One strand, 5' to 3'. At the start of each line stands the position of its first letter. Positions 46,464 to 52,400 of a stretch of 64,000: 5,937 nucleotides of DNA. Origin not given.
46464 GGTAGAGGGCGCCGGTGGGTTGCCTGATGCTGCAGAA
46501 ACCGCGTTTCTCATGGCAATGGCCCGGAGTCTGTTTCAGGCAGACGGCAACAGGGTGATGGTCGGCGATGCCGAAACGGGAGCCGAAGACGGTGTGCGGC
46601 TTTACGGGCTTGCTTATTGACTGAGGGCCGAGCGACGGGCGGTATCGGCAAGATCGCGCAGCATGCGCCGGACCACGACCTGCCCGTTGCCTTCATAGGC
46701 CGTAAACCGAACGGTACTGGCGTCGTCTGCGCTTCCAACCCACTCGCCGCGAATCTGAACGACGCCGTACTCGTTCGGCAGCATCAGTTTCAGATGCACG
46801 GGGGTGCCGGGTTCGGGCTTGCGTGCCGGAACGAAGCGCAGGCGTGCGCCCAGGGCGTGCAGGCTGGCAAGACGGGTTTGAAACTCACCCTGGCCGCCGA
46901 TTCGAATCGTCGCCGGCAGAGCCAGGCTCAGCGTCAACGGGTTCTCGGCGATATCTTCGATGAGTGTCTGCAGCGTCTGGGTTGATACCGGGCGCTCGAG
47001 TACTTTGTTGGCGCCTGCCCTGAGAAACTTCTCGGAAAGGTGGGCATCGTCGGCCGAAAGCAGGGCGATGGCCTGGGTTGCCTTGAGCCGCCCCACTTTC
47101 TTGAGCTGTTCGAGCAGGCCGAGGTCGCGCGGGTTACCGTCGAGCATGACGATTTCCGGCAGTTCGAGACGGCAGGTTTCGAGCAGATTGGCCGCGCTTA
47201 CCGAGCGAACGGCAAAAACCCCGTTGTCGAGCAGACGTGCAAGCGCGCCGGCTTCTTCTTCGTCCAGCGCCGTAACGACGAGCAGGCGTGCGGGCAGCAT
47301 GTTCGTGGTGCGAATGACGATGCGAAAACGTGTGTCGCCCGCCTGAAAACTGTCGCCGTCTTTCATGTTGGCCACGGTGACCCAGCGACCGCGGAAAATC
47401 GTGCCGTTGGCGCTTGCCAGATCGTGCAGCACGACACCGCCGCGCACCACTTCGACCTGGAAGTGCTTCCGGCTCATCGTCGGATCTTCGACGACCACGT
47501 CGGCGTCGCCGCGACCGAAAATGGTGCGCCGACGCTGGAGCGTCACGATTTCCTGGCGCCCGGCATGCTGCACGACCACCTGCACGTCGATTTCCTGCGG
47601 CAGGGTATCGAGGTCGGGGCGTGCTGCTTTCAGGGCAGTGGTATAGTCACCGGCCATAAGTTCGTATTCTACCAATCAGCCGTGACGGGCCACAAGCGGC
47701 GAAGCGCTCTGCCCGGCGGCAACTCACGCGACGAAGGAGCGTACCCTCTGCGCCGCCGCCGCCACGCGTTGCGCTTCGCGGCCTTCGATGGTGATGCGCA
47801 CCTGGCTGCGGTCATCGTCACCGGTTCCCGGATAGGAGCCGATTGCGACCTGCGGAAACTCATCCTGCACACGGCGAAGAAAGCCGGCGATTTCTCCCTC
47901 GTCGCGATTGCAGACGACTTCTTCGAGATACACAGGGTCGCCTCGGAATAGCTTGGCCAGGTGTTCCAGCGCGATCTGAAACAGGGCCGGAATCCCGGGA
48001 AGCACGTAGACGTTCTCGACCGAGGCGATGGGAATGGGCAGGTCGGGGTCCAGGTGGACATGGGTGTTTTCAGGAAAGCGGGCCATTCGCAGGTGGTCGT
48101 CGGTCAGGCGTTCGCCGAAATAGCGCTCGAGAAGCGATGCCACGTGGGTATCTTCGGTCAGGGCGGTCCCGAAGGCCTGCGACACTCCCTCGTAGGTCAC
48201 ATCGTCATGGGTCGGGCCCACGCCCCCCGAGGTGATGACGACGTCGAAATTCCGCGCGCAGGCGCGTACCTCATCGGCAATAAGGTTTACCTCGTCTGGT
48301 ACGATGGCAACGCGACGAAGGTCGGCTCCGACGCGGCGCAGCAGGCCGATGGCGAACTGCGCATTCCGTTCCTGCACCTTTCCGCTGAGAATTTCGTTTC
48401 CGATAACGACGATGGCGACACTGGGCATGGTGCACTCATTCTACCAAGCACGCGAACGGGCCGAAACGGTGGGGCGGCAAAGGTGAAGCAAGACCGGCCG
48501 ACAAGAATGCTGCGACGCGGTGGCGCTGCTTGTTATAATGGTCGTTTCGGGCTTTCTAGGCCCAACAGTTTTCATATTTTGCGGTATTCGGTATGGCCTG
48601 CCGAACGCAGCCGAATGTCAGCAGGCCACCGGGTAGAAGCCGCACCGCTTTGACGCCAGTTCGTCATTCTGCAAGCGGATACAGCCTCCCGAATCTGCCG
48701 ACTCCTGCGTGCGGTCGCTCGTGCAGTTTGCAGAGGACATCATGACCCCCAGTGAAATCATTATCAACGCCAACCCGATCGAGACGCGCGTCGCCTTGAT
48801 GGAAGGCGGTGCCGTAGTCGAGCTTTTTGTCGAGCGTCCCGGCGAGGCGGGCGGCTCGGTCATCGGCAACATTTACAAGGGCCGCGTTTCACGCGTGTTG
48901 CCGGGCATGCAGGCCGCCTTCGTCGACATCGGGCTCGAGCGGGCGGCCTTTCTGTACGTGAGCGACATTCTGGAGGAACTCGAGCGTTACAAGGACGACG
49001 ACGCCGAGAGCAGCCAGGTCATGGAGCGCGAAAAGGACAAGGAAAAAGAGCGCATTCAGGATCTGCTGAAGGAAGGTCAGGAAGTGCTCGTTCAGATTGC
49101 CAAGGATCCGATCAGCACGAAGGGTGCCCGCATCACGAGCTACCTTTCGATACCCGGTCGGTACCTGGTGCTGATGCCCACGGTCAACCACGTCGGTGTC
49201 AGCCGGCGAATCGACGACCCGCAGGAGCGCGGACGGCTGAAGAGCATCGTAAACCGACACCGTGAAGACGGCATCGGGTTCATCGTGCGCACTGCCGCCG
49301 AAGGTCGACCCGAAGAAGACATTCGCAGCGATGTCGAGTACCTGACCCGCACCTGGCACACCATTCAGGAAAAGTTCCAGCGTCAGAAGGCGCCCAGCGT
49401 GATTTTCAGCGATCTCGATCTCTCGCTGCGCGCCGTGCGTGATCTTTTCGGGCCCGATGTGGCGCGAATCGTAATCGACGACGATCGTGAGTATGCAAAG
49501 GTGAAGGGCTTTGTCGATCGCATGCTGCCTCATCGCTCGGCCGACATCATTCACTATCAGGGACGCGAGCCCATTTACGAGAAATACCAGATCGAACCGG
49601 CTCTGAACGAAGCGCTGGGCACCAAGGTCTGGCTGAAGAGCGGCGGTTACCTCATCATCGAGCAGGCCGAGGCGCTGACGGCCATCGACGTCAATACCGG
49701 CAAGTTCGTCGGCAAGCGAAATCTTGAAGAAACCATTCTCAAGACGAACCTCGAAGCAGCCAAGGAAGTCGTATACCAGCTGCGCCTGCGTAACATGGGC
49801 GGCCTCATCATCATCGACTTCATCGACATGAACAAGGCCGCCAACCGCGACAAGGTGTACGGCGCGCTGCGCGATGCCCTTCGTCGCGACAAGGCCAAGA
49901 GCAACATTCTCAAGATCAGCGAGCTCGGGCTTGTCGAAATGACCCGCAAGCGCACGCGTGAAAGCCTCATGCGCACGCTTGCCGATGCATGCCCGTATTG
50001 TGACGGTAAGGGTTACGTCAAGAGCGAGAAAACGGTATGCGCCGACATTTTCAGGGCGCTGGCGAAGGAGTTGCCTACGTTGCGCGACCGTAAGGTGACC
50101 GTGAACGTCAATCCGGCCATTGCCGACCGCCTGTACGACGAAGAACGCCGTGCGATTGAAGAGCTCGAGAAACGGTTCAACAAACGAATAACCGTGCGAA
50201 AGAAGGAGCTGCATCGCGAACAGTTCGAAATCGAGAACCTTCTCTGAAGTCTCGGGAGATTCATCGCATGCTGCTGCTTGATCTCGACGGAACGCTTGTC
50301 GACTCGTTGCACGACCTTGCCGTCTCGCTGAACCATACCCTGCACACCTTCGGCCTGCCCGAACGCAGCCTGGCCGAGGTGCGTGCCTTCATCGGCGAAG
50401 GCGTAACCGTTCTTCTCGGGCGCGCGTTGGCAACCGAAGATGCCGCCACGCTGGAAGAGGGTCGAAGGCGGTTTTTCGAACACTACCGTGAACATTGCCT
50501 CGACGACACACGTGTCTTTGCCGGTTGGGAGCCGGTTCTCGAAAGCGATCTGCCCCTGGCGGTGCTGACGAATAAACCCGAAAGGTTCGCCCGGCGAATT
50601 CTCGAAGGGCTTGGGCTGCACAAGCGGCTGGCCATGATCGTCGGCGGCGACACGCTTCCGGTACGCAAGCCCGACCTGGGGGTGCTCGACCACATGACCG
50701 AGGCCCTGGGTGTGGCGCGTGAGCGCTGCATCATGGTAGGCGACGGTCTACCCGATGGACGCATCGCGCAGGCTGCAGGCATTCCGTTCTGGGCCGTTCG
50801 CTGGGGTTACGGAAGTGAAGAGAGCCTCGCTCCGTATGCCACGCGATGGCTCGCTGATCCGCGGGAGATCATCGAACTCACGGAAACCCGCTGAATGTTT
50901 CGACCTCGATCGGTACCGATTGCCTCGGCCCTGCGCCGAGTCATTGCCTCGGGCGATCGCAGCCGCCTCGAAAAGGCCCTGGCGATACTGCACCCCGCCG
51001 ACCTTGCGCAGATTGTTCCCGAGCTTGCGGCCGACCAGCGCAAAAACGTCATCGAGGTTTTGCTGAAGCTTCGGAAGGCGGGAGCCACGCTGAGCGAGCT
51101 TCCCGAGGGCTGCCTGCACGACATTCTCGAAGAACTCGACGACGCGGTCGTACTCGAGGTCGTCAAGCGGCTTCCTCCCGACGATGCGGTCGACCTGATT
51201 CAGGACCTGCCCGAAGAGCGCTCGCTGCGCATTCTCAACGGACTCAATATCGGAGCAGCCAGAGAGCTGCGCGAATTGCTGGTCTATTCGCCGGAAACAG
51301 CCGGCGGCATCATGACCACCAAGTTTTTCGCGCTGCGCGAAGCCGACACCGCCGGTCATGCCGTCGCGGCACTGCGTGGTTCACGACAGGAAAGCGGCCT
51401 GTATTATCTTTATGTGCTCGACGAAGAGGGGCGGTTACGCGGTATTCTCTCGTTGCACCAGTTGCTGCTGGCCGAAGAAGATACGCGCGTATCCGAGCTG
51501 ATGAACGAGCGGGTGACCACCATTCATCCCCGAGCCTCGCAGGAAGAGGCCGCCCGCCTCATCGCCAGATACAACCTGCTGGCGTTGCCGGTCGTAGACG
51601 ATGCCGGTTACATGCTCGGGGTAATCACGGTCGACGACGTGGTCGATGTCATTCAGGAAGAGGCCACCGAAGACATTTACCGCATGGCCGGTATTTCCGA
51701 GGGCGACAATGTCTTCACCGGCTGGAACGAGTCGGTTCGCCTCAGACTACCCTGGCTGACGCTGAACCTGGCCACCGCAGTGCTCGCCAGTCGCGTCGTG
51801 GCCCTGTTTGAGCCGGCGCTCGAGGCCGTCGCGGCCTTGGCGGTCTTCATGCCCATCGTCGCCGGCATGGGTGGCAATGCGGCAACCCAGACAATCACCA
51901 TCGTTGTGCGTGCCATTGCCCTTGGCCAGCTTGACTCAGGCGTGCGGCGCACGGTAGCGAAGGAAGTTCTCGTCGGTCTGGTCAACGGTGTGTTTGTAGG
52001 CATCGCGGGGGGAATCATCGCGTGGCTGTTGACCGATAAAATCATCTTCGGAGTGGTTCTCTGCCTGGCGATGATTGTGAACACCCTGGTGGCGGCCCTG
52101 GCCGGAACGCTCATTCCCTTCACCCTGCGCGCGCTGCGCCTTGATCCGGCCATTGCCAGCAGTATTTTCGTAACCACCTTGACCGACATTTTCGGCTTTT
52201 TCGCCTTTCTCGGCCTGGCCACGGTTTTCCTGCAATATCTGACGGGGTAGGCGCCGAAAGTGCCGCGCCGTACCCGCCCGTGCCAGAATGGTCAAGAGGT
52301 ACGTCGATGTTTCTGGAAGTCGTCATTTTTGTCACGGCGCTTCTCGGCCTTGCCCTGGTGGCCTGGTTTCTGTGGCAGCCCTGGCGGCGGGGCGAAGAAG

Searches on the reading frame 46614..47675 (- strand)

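Call 3: search_protein_families(library=pfam, proteins=[window:46614-47675:-], max_evalue=0.01)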
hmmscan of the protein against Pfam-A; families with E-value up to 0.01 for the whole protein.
window:46614-47675:- (353 aa): 2 families
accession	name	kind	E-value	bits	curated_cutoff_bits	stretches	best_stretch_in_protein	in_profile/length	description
PF16697.10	Yop-YscD_cpl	-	6.2e-11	42.9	33.2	1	42-120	10-91/94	Inner membrane component of T3SS, cytoplasmic domain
PF00498.31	FHA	-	1.5e-10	41.8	20.7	1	51-112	1-66/67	FHA domain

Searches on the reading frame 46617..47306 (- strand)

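Call 59: search_protein_families(library=pfam, proteins=[window:46617-47306:-], max_evalue=1)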
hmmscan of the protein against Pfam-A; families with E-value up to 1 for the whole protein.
seq(230 aa): 2 families
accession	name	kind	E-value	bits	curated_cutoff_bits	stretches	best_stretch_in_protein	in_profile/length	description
PF00072.30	Response_reg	-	0.0092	16.6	30.2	1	22-116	14-110/111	Response regulator receiver domain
PF03958.22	Secretin_N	-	0.13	13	28.2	0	119-213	25-47/69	Bacterial type II/III secretion system short domain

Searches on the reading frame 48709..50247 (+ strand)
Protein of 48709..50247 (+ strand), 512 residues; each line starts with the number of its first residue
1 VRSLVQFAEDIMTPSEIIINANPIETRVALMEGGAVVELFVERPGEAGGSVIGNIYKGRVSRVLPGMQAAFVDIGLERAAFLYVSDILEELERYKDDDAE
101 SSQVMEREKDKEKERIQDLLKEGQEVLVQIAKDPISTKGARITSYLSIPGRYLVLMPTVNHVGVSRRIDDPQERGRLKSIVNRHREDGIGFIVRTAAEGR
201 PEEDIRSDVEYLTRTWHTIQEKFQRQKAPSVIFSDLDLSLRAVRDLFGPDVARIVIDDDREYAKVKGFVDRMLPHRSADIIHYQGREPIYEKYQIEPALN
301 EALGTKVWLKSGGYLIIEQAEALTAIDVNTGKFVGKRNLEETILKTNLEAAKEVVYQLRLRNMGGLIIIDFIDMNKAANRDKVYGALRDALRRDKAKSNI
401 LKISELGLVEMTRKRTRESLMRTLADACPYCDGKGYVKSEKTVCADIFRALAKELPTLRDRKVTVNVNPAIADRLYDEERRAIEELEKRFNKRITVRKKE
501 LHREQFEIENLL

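Call 43: search_protein_families(library=pfam, proteins=[window:48709-50247:+], max_evalue=0.0001)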
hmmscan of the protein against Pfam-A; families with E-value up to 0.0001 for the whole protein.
window:48709-50247:+ (512 aa): 2 families
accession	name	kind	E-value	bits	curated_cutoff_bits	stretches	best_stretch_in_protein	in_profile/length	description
PF10150.14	RNase_E_G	-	3.1e-107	358.5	25.5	1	147-416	1-270/270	Ribonuclease E/G family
PF20833.2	RNase_E_G_Thio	-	3.9e-14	53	26.8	1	428-510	2-85/86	RNase E/G, Thioredoxin-like domain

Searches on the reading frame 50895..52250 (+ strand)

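Call 43: search_protein_families(library=pfam, proteins=[window:50895-52250:+], max_evalue=0.0001)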
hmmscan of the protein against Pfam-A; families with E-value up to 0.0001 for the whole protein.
window:50895-52250:+ (451 aa): 3 families
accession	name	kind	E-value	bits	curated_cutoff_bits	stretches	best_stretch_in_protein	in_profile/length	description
PF01769.21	MgtE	-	1e-31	110.2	27.6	1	319-441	1-125/125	Divalent cation transporter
PF00571.33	CBS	-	9.8e-22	77.5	24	2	199-254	1-56/57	CBS domain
PF03448.22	MgtE_N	-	1.4e-19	70.9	25.9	1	32-133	1-101/102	MgtE intracellular N domain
